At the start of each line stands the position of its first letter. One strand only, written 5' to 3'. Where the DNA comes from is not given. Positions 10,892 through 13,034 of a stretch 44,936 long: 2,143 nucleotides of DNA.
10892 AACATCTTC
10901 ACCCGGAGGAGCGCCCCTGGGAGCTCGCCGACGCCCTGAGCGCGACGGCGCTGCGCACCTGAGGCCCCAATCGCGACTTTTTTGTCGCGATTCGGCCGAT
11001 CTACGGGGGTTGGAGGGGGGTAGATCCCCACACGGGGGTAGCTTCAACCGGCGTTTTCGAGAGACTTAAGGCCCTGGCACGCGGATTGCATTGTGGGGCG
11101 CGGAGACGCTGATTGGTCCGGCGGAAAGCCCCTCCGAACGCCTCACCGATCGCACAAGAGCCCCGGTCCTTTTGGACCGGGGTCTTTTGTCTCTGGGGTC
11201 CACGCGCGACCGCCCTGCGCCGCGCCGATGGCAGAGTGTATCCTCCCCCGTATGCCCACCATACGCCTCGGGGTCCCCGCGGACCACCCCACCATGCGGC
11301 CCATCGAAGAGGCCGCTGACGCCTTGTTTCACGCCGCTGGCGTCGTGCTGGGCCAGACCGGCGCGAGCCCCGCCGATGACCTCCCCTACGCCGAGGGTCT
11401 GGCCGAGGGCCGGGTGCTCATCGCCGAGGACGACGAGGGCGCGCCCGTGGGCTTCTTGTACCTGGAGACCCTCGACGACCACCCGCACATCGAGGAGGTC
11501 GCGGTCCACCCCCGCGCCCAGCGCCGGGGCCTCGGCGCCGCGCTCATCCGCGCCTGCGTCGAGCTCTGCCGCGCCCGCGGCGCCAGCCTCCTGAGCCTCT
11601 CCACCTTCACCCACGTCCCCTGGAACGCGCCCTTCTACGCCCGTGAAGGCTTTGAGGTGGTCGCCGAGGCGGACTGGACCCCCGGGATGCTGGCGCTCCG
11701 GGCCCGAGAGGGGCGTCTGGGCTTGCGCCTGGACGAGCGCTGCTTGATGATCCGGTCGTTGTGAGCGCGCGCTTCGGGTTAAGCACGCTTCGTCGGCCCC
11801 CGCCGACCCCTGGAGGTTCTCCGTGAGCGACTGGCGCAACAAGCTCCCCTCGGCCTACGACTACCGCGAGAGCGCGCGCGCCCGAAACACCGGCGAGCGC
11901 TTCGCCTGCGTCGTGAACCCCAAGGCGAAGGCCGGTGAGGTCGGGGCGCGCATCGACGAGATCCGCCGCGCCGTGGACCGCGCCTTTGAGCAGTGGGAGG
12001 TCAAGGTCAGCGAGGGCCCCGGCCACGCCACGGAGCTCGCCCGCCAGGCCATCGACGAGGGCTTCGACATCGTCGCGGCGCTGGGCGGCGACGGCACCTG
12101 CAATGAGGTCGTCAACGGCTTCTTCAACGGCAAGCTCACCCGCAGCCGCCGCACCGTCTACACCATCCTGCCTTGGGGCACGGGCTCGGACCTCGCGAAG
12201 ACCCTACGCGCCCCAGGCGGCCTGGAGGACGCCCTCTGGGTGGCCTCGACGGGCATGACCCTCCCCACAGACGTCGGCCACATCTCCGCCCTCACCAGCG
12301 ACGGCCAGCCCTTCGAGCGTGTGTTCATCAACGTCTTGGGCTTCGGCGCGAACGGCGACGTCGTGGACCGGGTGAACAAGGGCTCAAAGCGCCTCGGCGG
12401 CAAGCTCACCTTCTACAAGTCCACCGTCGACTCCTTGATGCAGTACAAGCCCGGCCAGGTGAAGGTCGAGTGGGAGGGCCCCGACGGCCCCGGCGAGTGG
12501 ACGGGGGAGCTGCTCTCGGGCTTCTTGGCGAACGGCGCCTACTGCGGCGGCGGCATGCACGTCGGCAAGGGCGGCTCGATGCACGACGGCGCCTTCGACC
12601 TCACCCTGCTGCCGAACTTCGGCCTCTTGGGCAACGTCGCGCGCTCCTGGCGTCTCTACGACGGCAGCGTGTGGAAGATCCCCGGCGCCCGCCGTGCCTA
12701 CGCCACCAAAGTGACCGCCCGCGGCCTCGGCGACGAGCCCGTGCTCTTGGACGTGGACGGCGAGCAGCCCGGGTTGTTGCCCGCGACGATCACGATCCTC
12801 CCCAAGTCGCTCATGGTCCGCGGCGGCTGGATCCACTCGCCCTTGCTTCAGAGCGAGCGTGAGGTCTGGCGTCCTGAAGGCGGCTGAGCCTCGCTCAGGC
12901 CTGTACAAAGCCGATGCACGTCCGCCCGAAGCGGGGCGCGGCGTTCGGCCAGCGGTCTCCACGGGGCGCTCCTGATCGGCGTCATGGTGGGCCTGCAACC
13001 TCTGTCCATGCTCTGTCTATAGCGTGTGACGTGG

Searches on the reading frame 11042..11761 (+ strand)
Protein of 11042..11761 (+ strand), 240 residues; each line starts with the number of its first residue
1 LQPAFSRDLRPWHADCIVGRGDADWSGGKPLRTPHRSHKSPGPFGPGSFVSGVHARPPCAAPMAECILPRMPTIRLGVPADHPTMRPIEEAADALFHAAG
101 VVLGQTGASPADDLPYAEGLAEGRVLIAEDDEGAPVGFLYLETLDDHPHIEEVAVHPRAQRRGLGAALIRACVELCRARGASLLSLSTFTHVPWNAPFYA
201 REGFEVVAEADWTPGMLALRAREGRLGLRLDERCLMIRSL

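Call 45: search_protein_families(library=pfam, proteins=[window:11042-11761:+], max_evalue=0.0001)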
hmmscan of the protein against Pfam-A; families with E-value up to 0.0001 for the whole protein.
window:11042-11761:+ (240 aa): 5 families
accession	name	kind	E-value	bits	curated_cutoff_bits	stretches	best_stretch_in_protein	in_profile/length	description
PF00583.31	Acetyltransf_1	-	1.9e-15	57.6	20.7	1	121-204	31-116/116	Acetyltransferase (GNAT) family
PF13508.13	Acetyltransf_7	-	8.2e-15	55.4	27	1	122-206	2-84/84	Acetyltransferase (GNAT) domain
PF13673.13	Acetyltransf_10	-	7.4e-10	39.3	23.6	1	126-210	33-113/128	Acetyltransferase (GNAT) domain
PF13527.13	Acetyltransf_9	-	1.7e-05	25.3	25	1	149-206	74-126/127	Acetyltransferase (GNAT) domain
PF14542.12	Acetyltransf_CG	-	9.9e-05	22.8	30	0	127-189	4-66/80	GCN5-related N-acetyl-transferase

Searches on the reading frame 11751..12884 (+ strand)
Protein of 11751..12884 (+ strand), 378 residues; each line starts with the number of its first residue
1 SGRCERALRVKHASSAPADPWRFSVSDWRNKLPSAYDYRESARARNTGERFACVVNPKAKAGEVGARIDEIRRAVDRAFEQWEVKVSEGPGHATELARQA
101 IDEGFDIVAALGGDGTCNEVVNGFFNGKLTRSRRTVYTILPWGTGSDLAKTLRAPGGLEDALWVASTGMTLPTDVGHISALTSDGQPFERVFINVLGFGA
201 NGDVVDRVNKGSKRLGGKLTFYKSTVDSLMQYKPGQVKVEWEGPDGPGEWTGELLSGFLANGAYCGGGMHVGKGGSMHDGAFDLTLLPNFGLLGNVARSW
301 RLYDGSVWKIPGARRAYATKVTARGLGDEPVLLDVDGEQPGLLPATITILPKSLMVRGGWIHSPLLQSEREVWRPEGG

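Call 45: search_protein_families(library=pfam, proteins=[window:11751-12884:+], max_evalue=0.0001)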
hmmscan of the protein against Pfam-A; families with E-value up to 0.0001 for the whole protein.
window:11751-12884:+ (378 aa): 2 families
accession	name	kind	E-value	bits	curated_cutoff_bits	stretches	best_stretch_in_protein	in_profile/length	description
PF00781.29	DAGK_cat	-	2.3e-23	82.6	23.6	1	52-177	3-124/125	Diacylglycerol kinase catalytic domain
PF19279.4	YegS_C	-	3.1e-16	60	27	1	196-356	3-156/158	YegS C-terminal NAD kinase beta sandwich-like domain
